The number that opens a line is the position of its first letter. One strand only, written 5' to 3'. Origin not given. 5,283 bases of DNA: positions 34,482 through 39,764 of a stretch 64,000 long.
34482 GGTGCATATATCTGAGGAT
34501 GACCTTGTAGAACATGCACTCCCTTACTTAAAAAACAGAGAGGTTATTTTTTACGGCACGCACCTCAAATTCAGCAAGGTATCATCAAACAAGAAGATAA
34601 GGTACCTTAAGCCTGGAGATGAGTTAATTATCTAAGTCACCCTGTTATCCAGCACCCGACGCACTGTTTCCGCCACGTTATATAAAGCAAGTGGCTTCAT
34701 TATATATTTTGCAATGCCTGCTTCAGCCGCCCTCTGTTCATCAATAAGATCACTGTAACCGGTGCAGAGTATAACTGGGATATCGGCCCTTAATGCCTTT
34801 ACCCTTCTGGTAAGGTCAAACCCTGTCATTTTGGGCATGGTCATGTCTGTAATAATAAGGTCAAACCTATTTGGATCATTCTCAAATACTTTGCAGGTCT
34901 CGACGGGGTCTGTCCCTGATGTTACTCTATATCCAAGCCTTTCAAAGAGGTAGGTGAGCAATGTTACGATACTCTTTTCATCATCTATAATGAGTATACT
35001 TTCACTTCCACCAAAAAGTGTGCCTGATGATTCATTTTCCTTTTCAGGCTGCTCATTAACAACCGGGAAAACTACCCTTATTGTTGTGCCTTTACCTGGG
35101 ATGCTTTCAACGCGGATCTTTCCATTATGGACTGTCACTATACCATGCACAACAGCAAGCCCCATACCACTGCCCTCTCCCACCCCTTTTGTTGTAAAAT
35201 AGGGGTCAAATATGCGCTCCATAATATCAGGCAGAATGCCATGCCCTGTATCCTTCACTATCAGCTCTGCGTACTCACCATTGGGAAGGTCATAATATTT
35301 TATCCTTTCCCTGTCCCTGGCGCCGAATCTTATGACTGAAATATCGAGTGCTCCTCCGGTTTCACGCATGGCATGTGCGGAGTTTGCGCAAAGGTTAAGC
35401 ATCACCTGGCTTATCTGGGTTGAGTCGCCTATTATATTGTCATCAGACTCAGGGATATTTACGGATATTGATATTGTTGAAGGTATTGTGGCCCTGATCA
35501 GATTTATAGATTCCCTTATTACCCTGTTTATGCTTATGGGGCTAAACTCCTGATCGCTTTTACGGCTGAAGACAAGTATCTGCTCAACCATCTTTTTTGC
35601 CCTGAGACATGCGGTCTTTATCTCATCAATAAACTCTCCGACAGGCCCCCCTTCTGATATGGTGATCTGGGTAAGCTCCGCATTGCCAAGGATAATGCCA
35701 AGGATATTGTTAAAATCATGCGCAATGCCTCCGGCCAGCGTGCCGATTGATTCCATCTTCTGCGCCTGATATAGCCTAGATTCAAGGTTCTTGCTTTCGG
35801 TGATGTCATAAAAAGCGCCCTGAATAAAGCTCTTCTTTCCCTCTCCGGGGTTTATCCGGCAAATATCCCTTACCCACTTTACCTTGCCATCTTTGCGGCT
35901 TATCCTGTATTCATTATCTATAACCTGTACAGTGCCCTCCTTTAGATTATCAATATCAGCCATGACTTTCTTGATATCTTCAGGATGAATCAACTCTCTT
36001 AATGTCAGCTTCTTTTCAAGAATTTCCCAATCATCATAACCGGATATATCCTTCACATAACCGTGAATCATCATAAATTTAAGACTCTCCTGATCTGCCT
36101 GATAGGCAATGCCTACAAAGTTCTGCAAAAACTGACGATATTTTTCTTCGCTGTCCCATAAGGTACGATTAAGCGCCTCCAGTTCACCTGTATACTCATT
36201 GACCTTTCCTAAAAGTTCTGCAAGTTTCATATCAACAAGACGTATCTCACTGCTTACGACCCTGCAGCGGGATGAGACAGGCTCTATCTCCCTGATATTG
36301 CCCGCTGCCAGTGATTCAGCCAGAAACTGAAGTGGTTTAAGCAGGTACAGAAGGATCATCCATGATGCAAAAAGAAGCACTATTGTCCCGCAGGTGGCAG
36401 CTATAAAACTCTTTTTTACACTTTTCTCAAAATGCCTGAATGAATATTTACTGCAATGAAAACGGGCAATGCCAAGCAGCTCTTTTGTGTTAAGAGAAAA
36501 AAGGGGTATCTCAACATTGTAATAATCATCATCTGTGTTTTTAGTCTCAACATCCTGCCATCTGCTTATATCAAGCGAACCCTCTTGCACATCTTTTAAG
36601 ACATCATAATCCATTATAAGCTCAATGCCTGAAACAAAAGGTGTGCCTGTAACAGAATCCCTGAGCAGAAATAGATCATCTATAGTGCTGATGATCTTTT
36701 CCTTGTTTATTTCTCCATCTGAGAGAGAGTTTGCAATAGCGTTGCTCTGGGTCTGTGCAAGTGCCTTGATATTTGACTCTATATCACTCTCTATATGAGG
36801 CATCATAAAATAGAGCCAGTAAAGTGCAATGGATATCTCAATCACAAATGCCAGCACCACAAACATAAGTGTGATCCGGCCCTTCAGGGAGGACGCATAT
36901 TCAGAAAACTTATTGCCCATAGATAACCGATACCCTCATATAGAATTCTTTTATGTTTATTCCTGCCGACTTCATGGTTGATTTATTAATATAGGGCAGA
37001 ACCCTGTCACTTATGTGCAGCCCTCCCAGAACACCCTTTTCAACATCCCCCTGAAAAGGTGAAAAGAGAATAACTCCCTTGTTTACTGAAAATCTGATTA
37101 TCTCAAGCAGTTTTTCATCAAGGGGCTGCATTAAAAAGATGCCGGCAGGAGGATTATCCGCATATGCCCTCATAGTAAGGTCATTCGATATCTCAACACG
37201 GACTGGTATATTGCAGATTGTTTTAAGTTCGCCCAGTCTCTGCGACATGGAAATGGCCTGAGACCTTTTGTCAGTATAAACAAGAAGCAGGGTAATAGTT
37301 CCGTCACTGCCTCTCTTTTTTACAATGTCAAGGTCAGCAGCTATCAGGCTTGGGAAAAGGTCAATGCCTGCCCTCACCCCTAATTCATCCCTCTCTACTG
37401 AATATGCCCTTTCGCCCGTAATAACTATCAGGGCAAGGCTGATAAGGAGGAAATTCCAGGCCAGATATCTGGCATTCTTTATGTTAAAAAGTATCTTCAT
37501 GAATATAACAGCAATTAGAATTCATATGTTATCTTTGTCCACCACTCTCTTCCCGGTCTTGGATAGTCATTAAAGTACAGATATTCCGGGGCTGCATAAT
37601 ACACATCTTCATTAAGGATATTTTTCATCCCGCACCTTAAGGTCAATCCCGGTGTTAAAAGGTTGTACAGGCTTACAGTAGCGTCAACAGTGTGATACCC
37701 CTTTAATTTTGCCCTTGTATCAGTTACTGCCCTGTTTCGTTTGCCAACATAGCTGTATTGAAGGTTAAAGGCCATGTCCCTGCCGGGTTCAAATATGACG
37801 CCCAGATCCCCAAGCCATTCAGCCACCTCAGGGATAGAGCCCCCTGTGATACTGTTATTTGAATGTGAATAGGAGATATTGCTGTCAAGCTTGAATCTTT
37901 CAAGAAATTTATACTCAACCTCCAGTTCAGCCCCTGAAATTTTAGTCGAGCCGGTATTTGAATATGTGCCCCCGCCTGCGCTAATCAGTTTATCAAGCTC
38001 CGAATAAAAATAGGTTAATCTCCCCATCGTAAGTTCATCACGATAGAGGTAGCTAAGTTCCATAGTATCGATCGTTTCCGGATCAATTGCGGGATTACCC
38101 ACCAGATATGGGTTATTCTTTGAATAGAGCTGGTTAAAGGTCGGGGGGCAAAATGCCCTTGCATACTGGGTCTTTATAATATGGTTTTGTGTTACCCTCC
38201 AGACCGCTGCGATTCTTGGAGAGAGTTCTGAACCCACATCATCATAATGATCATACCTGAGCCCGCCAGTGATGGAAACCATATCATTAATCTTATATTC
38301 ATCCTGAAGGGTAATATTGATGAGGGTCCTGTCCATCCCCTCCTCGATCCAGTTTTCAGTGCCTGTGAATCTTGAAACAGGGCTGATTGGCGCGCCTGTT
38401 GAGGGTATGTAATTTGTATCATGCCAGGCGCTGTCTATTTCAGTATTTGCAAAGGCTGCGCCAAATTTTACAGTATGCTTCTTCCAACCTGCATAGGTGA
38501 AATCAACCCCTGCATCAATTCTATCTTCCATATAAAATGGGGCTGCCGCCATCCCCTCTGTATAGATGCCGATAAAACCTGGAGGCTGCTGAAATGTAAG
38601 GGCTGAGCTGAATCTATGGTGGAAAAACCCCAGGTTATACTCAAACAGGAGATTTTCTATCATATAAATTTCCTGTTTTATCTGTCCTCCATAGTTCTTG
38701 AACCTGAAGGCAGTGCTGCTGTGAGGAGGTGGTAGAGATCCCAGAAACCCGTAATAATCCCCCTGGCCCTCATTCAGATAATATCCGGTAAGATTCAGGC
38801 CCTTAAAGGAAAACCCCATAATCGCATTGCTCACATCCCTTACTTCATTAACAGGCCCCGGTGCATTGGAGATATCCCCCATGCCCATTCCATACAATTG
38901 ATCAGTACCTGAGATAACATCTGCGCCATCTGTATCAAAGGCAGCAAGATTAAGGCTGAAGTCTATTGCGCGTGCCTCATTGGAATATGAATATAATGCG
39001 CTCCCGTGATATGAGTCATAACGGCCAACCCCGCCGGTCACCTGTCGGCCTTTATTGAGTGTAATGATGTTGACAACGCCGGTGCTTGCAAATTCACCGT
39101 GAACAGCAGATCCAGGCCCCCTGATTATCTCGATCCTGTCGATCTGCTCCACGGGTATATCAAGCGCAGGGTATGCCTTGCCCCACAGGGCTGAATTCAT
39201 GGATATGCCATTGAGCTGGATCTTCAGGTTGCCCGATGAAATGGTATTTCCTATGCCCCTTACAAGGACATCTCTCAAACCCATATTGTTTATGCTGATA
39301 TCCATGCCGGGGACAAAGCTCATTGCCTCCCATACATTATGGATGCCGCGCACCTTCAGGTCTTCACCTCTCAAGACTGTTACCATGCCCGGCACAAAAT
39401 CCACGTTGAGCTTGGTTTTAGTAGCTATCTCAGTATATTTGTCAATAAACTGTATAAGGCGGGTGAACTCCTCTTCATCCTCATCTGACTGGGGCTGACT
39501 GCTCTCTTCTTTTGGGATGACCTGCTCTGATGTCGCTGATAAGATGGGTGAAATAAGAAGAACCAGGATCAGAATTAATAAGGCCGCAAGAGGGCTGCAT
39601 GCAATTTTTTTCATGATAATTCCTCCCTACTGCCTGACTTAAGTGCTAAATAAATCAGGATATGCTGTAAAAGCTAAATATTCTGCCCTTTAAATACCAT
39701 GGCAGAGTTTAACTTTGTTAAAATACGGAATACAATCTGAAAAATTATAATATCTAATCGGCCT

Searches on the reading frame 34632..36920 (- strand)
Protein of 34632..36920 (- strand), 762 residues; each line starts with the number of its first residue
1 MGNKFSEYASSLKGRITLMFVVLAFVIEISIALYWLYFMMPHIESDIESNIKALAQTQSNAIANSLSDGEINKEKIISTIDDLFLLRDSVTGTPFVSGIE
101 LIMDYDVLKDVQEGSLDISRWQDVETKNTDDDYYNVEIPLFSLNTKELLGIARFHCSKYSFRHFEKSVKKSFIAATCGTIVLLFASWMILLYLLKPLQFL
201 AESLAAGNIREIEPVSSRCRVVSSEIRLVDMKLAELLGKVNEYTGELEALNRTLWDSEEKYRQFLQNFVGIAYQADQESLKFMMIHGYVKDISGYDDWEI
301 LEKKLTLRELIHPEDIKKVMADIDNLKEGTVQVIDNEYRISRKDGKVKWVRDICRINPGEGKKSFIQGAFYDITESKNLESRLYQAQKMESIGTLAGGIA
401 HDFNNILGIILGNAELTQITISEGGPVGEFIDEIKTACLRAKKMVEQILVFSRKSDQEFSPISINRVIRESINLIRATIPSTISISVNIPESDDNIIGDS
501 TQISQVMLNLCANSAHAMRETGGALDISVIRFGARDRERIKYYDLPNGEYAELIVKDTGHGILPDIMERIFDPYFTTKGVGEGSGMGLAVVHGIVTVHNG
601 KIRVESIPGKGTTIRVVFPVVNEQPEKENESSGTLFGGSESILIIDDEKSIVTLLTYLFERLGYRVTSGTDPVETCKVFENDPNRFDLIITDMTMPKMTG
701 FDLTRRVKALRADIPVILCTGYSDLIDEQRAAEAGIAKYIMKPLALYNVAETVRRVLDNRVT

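Call 6: search_protein_families(library=pfam, proteins=[window:34632-36920:-], max_evalue=0.00001)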
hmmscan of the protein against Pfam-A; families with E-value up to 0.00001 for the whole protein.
window:34632-36920:- (762 aa): 4 families
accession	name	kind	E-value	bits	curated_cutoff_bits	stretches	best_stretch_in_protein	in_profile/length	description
PF00072.30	Response_reg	-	2e-23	83.1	30.2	1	642-752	1-109/111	Response regulator receiver domain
PF02518.31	HATPase_c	-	9.4e-21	74.8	26.4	1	498-620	1-109/111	Histidine kinase-, DNA gyrase B-, and HSP90-like ATPase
PF08447.18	PAS_3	-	4.5e-15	56.1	25.6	1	289-368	8-87/89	PAS fold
PF00512.31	HisKA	-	1.7e-07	31.6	26.9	1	393-455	3-64/66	His Kinase A (phospho-acceptor) domain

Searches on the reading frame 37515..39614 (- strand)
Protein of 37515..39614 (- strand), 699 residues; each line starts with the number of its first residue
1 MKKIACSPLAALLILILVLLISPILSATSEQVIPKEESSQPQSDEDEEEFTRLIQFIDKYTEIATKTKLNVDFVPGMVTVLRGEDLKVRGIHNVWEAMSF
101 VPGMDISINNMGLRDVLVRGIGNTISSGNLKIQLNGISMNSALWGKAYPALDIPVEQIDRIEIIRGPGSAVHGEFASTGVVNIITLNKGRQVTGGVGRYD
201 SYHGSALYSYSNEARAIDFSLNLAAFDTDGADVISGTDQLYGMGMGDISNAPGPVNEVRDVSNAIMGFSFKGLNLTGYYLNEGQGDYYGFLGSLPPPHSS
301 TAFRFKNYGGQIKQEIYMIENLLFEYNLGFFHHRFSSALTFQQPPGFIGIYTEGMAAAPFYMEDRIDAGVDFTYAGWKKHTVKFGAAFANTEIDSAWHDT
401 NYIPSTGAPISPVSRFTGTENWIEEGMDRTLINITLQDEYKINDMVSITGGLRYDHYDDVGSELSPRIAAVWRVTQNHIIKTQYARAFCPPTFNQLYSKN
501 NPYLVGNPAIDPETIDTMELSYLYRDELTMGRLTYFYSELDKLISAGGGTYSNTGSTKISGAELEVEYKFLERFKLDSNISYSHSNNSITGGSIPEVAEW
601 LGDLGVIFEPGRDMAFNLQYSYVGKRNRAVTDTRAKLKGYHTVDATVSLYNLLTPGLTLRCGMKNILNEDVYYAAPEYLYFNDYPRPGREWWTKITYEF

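Call 6: search_protein_families(library=pfam, proteins=[window:37515-39614:-], max_evalue=0.00001)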
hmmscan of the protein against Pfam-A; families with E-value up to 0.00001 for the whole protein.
window:37515-39614:- (699 aa): 3 families
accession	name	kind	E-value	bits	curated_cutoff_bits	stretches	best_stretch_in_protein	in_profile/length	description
PF00593.30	TonB_dep_Rec_b-barrel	-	3.6e-43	149.5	27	1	274-666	16-436/436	TonB dependent receptor-like, beta-barrel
PF07715.20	Plug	-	7.1e-16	59.1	23.9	1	74-180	5-107/107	TonB-dependent Receptor Plug Domain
PF14905.12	OMP_b-brl_3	-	5.1e-13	49.3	27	1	447-679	129-386/408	Outer membrane protein beta-barrel family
